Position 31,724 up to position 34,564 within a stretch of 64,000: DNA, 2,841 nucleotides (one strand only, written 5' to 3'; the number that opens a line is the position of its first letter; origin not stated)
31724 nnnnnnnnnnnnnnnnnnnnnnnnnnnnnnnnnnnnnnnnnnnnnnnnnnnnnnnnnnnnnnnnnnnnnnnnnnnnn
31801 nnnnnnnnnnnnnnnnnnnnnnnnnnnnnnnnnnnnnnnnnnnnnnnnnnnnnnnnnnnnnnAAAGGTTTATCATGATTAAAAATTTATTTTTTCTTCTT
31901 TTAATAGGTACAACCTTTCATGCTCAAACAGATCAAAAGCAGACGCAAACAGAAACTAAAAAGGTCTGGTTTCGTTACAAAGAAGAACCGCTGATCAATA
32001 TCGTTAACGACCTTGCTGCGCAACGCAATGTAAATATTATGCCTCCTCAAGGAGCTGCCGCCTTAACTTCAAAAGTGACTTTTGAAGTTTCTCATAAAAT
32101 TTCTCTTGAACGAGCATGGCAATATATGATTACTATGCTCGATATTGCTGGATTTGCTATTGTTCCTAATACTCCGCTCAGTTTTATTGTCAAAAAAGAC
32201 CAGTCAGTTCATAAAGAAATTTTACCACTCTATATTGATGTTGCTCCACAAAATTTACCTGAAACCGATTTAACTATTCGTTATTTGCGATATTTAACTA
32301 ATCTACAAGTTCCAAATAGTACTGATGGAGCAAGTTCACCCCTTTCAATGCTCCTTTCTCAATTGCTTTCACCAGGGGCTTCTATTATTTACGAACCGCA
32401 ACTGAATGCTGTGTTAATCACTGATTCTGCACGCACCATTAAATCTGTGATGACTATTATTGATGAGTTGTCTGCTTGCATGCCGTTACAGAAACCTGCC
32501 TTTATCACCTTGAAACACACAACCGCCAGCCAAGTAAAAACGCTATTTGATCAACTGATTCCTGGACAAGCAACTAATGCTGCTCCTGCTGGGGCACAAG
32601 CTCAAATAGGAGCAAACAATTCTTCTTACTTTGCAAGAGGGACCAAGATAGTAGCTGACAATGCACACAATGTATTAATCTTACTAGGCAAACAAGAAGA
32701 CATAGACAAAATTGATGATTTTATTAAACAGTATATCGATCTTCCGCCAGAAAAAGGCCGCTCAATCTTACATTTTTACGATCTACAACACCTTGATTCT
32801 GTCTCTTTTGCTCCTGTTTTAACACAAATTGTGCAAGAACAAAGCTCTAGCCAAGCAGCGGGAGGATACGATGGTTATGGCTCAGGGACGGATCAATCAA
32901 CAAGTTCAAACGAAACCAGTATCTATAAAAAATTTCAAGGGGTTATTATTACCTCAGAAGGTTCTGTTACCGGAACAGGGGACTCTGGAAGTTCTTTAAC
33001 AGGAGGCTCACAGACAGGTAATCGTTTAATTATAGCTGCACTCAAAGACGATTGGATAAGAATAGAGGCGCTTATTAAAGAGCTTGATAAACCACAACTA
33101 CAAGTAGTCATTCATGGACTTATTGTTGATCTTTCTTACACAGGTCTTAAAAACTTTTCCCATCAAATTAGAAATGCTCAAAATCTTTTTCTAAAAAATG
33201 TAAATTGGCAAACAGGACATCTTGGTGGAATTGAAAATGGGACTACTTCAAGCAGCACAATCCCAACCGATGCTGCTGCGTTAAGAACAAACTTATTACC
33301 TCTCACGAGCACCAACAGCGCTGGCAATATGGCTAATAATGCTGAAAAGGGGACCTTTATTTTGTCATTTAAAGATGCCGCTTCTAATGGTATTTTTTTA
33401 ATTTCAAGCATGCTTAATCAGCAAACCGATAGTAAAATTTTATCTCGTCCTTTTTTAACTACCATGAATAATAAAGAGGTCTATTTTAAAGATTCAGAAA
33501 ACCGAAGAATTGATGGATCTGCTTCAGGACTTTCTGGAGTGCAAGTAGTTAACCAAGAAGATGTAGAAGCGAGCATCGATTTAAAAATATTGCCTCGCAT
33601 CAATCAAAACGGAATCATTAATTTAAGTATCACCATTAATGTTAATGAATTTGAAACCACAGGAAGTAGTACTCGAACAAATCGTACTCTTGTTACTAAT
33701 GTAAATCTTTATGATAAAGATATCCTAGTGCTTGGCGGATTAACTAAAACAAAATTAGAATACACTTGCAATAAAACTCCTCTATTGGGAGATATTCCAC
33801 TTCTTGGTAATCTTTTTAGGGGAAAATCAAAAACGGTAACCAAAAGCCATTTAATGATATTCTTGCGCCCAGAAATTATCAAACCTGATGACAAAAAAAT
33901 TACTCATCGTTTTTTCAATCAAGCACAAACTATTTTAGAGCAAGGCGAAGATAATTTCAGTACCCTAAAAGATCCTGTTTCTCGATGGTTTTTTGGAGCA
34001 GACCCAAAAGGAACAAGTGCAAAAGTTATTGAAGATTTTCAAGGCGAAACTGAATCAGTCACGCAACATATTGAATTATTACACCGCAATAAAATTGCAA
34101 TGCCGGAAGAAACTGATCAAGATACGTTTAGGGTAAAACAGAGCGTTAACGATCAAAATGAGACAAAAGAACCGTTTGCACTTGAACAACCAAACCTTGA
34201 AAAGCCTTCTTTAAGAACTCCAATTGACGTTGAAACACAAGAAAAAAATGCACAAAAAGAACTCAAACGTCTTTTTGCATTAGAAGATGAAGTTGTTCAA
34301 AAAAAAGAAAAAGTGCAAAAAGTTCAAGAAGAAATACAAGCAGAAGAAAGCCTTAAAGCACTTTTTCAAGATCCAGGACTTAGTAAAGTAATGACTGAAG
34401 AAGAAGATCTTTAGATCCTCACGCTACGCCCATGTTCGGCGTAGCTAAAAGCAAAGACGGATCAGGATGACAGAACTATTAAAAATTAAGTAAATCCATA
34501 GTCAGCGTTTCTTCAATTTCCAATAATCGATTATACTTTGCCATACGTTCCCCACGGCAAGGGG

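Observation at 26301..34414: Compact gspC-like / secretin / pilMN-like / pilO-like / secretin operon: two GspD-type secretins and no ATPase, platform or pseudopilin genes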

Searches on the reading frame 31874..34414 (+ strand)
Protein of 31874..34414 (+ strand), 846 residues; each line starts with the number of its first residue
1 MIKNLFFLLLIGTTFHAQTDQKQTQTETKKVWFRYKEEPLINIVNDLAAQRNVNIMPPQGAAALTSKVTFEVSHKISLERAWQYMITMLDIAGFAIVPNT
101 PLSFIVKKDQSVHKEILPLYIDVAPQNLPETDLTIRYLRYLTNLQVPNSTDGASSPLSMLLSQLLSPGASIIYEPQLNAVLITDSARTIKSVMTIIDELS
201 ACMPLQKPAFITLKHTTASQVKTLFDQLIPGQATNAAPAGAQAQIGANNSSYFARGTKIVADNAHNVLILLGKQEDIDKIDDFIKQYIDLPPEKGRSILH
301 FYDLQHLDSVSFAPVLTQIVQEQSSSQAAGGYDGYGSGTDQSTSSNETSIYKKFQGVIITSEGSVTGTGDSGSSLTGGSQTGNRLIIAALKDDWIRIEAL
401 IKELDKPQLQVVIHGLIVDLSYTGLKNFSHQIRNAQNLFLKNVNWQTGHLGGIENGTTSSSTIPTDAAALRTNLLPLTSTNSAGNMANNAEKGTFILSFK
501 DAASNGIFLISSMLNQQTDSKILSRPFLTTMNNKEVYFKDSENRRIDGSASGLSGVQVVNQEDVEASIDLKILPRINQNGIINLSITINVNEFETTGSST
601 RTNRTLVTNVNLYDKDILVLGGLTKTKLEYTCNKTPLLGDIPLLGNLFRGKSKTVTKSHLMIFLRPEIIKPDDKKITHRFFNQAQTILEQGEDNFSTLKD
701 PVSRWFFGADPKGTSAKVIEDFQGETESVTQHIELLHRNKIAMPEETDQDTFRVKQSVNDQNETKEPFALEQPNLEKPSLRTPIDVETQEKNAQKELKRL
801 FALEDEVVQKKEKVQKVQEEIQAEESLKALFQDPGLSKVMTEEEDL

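Call 3: search_protein_families(library=pfam, proteins=[window:31874-34414:+], max_evalue=0.1)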
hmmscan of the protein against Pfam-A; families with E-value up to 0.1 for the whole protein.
window:31874-34414:+ (846 aa): 3 families
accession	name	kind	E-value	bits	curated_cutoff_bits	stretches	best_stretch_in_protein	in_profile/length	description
PF00263.26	Secretin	-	2.7e-32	112.1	27.5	1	514-670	2-169/169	Bacterial type II and III secretion system protein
PF03958.22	Secretin_N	-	1.6e-17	63.9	28.2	3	211-286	4-62/69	Bacterial type II/III secretion system short domain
PF18506.7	RelB-like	-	0.029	14.6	27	0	807-845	7-45/62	RelB Antitoxin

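Call 4: search_protein_families(library=ncbifam, proteins=[window:31874-34414:+], max_evalue=0.1)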
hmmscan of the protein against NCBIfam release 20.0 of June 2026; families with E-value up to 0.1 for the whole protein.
window:31874-34414:+ (846 aa): 11 families
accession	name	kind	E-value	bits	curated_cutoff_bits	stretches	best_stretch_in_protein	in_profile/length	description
TIGR02517.1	type_II_gspD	equivalog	4.9e-75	253.2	351.35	1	65-671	30-592/600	type II secretion system secretin GspD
TIGR02515.1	IV_pilus_PilQ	subfamily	7.5e-33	114.2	284.35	1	380-670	141-428/428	type IV pilus secretin PilQ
TIGR02516.1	type_III_yscC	equivalog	1.4e-26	93.1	238.45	1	382-670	207-462/463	type III secretion system outer membrane ring subunit SctC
NF010083.0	PRK13568.1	equivalog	5.4e-20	71.5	554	2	512-670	257-418/419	DNA uptake porin HofQ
TIGR02519.1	pilus_MshL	equivalog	7.6e-19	67.8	250.2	1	385-669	10-290/290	pilus (MSHA type) biogenesis protein MshL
NF042912.1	Amuc_1098_fam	equivalog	7.6e-17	60.6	750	1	603-676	730-803/805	Amuc_1098 family type IV pilus outer membrane protein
NF007851.2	PRK10560.1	exception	5e-11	42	598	1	514-670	251-410/412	DNA uptake porin HofQ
NF011873.0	PRK15346.1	equivalog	9.1e-11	41.1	524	1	508-664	329-488/499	EscC/YscC/HrcC family type III secretion system outer membrane ring protein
NF005826.1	PRK07718.1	equivalog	0.0051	16.8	140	0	779-830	65-115/143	flagellar basal body-associated protein FliL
NF047516.1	LA_3659_fam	equivalog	0.0069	16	36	1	784-830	54-101/221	LA_3659 family protein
NF047514.1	SpiroCoCo_N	equivalog_domain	0.0069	16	75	1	784-830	54-101/221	SpiroCoCo family coiled-coil protein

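Call 34: search_solved_structures(query=window:31874-34414:+, max_evalue=0.00001)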
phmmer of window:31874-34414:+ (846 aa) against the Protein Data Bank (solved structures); distinct sequences matched with E-value up to 0.00001: 19.
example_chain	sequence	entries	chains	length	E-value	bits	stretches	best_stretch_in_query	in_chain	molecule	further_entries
5zdh_A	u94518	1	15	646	2.2e-28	102.2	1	348-671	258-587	Type II secretion system protein D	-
5w68_A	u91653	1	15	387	4.9e-26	94.4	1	348-671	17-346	Putative type II secretion protein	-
6hcg_A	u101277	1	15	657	2.2e-25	92.3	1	383-692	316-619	Type II secretion system protein D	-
5wq9_A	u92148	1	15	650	3.2e-25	91.7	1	380-683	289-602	Type II secretion system protein D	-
5wq8_A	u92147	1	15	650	3.8e-25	91.5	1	380-683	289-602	Type II secretion system protein D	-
9k8v_A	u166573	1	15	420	6e-25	90.8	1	380-684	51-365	General secretion pathway protein D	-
6i1y_A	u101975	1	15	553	1.8e-24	89.2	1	377-684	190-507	General secretion pathway protein GspD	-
5wq7_A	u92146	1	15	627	2.2e-22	82.3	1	374-674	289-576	Putative type II secretion system protein D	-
5wln_G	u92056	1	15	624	2.7e-20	75.5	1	363-671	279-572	Type II secretion system protein D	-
6i1x_A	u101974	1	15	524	2.5e-19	72.2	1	350-671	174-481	Type II secretion system protein D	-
6w6m_A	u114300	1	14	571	7.9e-16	60.7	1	358-669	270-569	Type IV pilus secretin PilQ family protein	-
3jc8_Qa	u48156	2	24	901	1.2e-12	50.1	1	379-670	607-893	PilQ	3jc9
4av2_A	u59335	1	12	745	1.6e-12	49.7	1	382-669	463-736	TYPE IV PILUS BIOGENESIS AND COMPETENCE PROTEIN PILQ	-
9sh1_A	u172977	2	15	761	2.2e-12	49.3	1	382-669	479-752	Type IV pilus biogenesis and competence protein PilQ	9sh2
6ve2_A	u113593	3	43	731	1.1e-11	47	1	348-670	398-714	Fimbrial assembly protein PilQ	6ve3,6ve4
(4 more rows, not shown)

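Call 60: search_protein_representatives(protein=window:31874-34414:+)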
Query: 846 residues. Proteins with E-value up to 0.001 (for the whole library): 22436; up to 1e-10: 5264; up to 1e-30: 506. The best 150 are listed.
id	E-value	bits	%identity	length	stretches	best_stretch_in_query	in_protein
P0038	2.5e-261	885.8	54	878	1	24-829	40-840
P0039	9.4e-197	672.2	48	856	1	21-815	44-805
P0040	6.7e-191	652.9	37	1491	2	28-710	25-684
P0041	1.2e-189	648.8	46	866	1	22-811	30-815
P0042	8.6e-188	642.6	47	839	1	26-774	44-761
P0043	1.3e-177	608.9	44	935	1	22-844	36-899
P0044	2.6e-169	581.5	45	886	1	25-818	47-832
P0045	2.7e-168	578.1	46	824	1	24-742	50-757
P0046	4.1e-165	567.6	41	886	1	19-825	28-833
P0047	2.7e-157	541.7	45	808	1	16-715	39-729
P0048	2.0e-145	502.5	41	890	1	18-836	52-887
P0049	5.2e-135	468.1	41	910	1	24-718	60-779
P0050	7.1e-133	461.0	37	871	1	4-800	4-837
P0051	4.0e-132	458.5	36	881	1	15-794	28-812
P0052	1.7e-129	449.8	38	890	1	22-725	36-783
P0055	9.0e-115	401.1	37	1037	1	29-724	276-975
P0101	6.7e-100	352.0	34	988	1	30-730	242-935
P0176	6.9e-86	305.6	32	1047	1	16-721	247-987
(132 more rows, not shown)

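Call 64: search_protein_families(library=pfam, proteins=[P0040, P0055, P0101, P0176], max_evalue=0.001)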
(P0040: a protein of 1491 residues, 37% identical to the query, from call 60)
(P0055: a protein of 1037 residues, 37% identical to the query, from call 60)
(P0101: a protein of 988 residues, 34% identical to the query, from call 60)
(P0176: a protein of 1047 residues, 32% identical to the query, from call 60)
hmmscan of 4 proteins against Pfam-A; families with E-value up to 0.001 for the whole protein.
P0040 (1491 aa): 3 families
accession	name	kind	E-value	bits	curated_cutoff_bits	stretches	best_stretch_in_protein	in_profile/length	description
PF00263.26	Secretin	-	2.6e-54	183.8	27.5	2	483-641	3-169/169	Bacterial type II and III secretion system protein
PF03958.22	Secretin_N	-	1.9e-37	127.7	28.2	4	203-275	1-67/69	Bacterial type II/III secretion system short domain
PF21305.2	type_II_gspD_N0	-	1.5e-11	44.4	27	1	32-96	3-64/71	GspD-like, N0 domain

P0055 (1037 aa): 3 families
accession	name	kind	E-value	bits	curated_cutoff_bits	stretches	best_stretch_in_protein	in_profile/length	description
PF00263.26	Secretin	-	6.4e-32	110.9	27.5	1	755-920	2-169/169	Bacterial type II and III secretion system protein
PF03958.22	Secretin_N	-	1.3e-22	80.2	28.2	2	457-532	2-61/69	Bacterial type II/III secretion system short domain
PF21305.2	type_II_gspD_N0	-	0.00024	21.3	27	1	282-346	3-64/71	GspD-like, N0 domain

P0101 (988 aa): 2 families
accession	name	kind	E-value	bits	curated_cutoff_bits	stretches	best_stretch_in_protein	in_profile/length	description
PF00263.26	Secretin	-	3.1e-31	108.7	27.5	1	719-873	6-169/169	Bacterial type II and III secretion system protein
PF03958.22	Secretin_N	-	5.6e-21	75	28.2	2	505-606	2-69/69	Bacterial type II/III secretion system short domain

P0176 (1047 aa): 2 families
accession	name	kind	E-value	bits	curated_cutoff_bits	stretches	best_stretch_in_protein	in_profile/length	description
PF00263.26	Secretin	-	5.4e-27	94.9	27.5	1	775-934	4-169/169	Bacterial type II and III secretion system protein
PF03958.22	Secretin_N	-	3.9e-19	69.1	28.2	1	534-649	2-69/69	Bacterial type II/III secretion system short domain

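Call 67: list_cluster_members(proteins=[P0040])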
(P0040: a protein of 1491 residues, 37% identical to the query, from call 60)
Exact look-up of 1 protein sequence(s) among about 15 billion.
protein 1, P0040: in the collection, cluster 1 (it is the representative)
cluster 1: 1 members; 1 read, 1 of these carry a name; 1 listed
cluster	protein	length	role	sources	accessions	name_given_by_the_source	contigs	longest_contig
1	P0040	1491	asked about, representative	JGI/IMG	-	Type II secretory pathway, component PulD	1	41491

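Call 91: find_related_loci(query=P0040, collection=metagenome_contigs, flank=10000)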
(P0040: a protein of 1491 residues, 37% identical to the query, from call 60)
Query P0040 (1491 aa) in metagenome_contigs; peptide patterns used: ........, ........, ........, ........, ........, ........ (x = any residue, [..] = any of these).
184 stretches matched a pattern; 1 encode a relative of the query (tblastn E <= 1e-3); 1 distinct loci.
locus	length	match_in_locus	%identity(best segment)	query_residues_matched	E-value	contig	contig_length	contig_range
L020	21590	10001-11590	21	243-1399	3e-8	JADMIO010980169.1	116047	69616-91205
